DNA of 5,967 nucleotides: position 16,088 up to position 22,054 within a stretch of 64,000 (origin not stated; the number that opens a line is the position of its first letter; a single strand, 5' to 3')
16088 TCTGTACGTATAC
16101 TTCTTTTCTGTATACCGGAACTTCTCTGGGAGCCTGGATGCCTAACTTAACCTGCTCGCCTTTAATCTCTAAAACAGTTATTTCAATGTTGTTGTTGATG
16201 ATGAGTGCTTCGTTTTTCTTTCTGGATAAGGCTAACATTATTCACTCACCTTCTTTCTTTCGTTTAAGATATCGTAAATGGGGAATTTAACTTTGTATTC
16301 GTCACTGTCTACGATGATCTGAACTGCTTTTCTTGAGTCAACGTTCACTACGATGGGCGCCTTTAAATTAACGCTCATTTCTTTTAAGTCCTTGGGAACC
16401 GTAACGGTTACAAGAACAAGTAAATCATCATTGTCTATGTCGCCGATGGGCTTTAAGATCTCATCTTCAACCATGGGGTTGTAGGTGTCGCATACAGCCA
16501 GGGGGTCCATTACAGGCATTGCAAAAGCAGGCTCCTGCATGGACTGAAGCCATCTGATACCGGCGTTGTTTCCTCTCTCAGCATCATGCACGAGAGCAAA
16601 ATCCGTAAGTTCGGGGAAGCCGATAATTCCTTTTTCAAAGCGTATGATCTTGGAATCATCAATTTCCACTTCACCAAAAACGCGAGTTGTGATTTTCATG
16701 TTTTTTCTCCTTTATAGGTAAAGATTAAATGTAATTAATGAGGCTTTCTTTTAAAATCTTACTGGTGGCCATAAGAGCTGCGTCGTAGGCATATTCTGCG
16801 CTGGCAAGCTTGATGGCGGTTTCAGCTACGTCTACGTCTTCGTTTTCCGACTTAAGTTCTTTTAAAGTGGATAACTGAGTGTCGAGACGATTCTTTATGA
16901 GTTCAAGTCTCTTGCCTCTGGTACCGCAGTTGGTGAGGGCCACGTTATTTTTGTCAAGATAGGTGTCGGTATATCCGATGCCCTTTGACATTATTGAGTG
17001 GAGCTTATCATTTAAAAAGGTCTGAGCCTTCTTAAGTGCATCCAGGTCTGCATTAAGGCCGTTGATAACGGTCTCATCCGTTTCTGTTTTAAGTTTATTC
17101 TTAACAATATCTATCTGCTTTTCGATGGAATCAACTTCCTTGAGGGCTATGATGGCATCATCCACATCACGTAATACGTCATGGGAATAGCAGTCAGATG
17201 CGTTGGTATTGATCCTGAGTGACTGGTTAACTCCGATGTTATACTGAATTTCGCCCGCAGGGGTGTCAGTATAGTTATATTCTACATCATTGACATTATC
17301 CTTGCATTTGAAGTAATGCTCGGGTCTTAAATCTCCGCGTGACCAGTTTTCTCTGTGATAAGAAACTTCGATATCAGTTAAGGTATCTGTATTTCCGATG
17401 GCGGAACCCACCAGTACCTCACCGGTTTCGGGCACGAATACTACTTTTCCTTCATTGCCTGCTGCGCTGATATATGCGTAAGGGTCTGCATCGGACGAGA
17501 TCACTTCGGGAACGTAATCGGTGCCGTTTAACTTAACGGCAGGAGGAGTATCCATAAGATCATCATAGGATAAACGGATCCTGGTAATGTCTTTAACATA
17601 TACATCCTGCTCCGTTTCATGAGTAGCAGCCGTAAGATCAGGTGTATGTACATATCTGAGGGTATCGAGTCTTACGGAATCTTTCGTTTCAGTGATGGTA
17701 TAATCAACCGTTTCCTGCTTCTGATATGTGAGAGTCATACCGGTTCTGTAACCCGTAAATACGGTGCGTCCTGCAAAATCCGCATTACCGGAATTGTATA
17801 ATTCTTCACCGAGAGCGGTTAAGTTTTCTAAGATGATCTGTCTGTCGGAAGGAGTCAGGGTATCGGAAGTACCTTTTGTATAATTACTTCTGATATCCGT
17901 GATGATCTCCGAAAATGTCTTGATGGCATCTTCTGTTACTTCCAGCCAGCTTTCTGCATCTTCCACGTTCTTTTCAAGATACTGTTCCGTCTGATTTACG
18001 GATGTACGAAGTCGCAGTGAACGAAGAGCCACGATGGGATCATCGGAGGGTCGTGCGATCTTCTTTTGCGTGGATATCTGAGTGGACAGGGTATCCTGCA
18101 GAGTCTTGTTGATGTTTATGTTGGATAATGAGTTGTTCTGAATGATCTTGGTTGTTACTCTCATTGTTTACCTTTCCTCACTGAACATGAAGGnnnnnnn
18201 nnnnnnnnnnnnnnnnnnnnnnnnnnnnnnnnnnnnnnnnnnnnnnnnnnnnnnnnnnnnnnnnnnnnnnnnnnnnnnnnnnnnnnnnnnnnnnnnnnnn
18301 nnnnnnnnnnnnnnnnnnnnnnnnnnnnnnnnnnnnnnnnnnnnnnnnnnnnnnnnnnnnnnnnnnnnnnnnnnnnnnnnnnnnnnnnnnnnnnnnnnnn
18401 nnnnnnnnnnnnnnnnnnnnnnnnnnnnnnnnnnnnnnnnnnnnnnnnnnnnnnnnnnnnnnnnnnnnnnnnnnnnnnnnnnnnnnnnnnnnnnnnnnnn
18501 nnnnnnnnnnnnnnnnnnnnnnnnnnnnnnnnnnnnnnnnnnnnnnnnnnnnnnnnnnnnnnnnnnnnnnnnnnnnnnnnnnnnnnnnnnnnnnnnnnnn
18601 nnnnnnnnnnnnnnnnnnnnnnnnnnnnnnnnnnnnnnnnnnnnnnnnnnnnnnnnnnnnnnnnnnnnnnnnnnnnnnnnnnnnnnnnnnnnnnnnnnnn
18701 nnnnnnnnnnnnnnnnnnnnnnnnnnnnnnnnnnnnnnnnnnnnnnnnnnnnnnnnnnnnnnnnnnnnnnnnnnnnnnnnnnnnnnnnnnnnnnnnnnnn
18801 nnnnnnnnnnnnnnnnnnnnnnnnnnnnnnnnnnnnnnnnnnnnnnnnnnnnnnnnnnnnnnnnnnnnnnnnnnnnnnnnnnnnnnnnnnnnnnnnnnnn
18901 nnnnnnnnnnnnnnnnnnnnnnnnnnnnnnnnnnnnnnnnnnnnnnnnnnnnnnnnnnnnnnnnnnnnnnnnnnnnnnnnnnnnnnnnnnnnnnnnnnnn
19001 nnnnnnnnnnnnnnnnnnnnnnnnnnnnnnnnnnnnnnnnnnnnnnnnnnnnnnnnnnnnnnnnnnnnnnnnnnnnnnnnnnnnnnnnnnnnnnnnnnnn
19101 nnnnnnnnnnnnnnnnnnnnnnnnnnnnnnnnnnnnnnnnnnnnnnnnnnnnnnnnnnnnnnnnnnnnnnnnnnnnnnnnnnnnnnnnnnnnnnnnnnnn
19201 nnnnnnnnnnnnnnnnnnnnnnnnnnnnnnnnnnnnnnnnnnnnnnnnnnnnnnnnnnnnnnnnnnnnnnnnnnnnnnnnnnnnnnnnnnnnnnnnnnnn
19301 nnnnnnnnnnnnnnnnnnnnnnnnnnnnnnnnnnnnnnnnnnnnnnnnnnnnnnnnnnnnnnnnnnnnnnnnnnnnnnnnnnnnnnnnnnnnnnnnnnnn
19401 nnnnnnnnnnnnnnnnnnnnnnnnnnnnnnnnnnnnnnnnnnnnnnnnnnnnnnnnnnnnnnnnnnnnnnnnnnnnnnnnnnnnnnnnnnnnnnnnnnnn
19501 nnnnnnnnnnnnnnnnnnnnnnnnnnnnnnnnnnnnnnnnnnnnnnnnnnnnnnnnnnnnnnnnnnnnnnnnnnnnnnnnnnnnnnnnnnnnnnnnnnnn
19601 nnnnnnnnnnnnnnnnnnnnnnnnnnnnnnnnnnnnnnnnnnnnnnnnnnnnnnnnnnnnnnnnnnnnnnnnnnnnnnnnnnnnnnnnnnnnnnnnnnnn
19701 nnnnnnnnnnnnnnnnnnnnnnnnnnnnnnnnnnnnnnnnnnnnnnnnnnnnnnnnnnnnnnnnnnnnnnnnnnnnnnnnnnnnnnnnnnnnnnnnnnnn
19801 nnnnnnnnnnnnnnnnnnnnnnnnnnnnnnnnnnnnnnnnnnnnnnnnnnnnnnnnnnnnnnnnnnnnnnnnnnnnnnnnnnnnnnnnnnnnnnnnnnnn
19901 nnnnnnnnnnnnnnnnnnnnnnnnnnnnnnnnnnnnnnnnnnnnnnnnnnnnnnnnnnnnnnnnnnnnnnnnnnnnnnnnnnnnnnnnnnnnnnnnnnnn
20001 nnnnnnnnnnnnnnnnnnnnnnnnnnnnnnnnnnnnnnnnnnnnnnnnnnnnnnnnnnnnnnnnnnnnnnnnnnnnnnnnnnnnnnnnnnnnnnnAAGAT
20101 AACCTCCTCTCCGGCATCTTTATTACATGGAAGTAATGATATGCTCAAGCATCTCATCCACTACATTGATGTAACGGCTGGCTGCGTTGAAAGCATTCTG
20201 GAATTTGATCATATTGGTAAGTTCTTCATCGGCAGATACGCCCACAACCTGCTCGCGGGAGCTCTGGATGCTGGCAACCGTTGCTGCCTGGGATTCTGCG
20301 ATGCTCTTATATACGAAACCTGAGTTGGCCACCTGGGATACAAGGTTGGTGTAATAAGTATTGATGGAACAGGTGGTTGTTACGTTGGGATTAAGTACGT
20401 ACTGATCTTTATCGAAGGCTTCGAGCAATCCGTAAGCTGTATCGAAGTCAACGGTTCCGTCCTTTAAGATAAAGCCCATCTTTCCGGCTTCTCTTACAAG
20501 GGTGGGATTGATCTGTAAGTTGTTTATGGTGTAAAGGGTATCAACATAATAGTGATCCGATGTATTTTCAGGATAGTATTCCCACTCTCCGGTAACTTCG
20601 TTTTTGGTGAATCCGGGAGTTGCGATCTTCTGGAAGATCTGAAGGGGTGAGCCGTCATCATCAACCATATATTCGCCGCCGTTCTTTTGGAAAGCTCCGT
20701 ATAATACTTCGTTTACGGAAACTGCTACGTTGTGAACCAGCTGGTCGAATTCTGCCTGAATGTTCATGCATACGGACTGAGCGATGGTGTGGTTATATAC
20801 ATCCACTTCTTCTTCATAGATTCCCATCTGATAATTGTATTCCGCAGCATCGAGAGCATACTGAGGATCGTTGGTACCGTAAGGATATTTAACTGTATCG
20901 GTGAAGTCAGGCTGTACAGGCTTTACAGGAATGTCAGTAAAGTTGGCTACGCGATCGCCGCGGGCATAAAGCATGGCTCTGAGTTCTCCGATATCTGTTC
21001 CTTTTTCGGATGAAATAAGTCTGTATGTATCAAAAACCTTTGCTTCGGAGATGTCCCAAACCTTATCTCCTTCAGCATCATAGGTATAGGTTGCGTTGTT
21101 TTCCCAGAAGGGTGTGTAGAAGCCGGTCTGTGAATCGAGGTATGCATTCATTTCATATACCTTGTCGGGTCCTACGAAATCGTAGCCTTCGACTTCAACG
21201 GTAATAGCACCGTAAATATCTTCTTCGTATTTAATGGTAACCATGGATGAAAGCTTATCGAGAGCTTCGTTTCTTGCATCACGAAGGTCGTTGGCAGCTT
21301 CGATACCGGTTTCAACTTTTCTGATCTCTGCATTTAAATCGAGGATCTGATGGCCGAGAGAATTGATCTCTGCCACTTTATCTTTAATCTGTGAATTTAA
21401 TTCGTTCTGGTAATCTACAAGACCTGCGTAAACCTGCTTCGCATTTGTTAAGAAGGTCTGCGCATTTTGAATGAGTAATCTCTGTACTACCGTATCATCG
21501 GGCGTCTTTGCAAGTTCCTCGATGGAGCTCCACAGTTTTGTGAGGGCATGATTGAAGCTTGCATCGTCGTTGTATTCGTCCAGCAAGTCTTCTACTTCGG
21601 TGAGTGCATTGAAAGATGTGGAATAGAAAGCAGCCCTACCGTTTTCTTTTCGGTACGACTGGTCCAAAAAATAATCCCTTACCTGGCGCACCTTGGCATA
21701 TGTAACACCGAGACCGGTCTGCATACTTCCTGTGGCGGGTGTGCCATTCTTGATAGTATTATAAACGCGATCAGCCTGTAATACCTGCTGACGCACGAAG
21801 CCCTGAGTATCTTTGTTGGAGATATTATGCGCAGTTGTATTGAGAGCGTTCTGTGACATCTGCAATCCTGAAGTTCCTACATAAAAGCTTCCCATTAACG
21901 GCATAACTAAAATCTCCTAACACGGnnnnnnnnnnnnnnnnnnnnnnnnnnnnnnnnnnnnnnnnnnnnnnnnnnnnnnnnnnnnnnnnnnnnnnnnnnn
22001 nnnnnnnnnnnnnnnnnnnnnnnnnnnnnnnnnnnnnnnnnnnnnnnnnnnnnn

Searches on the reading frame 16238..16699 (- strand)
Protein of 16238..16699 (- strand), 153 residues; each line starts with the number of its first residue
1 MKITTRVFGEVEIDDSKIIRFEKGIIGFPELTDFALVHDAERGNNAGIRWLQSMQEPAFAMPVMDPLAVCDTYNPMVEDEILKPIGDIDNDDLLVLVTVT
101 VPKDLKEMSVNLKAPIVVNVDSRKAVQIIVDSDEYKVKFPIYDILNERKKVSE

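Call 28: search_protein_families(library=pfam, proteins=[window:16238-16699:-], max_evalue=0.00001)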
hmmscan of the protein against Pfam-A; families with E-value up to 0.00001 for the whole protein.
window:16238-16699:- (153 aa): 1 family
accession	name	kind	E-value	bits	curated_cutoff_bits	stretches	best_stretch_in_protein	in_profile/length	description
PF02623.20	FliW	-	1.1e-38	132.2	25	1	19-141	1-122/122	FliW protein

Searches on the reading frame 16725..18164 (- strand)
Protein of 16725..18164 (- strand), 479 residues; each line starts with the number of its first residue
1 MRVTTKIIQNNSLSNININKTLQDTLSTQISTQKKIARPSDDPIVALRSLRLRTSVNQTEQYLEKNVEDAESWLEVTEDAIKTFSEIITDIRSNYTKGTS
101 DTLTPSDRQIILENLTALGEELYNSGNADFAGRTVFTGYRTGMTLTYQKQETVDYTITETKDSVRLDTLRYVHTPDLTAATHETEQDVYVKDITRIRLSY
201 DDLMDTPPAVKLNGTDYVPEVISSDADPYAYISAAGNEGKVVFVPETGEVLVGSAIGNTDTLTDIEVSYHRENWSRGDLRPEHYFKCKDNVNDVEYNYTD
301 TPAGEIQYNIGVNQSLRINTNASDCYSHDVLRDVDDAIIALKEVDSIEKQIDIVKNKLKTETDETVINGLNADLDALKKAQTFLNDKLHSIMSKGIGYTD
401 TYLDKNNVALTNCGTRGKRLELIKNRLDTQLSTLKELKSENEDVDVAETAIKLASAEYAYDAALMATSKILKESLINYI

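Call 28: search_protein_families(library=pfam, proteins=[window:16725-18164:-], max_evalue=0.00001)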
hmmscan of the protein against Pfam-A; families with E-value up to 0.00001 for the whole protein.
window:16725-18164:- (479 aa): 1 family
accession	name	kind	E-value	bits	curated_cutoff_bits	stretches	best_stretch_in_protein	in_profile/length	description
PF00669.25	Flagellin_N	-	1.6e-14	54.6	26.6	1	3-141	1-139/139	Bacterial flagellin N-terminal helical region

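Call 86: search_protein_families(library=ncbifam, proteins=[window:16725-18164:-], max_evalue=0.00001)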
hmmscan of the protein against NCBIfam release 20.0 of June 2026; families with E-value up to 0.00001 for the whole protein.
window:16725-18164:- (479 aa): 9 families
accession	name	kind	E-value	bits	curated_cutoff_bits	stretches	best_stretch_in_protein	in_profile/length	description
TIGR02550.1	flagell_flgL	equivalog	3.9e-48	164.7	127.2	2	2-143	1-142/387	flagellar hook-associated protein FlgL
NF005187.0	PRK06663.1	equivalog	8.2e-34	117.1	337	2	1-191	2-189/419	flagellar hook-associated protein 3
NF006265.0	PRK08412.1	equivalog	5e-16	58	749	2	398-479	746-827/827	flagellar hook-associated protein FlgL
NF009361.0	PRK12717.1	equivalog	5.7e-16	58.1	407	1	1-157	1-156/524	flagellar hook-associated protein 3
NF005980.0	PRK08073.1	equivalog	1.5e-14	54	291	2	402-479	210-287/287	flagellar hook-associated protein 3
NF011282.0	PRK14692.1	equivalog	1.5e-12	46.6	878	2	1-140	1-139/749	flagellar hook-associated protein FlgL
NF009362.0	PRK12718.1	equivalog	1.9e-08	33.8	602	1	1-149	1-148/510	flagellar hook-associated protein FlgL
NF006489.0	PRK08913.1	equivalog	1.4e-07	31.3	217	0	405-479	228-302/303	flagellin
NF038071.1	lat_flg_LafA_2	exception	4.4e-07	29.6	365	1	17-193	19-187/284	lateral flagellin LafA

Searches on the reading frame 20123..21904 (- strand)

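Call 28: search_protein_families(library=pfam, proteins=[window:20123-21904:-], max_evalue=0.00001)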
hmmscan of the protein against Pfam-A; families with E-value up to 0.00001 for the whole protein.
window:20123-21904:- (593 aa): 3 families
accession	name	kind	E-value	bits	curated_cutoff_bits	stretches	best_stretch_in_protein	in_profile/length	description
PF22638.1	FlgK_D1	-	2.2e-32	113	28.6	1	101-255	1-154/233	Flagellar hook-associated protein FlgK helical domain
PF06429.18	Flg_bbr_C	-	1.5e-09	37.6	23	1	554-590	8-44/46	Flagellar basal body rod FlgEFG protein C-terminal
PF00460.25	Flg_bb_rod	-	3.1e-06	27.5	20.7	0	7-36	1-30/31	Flagella basal body rod protein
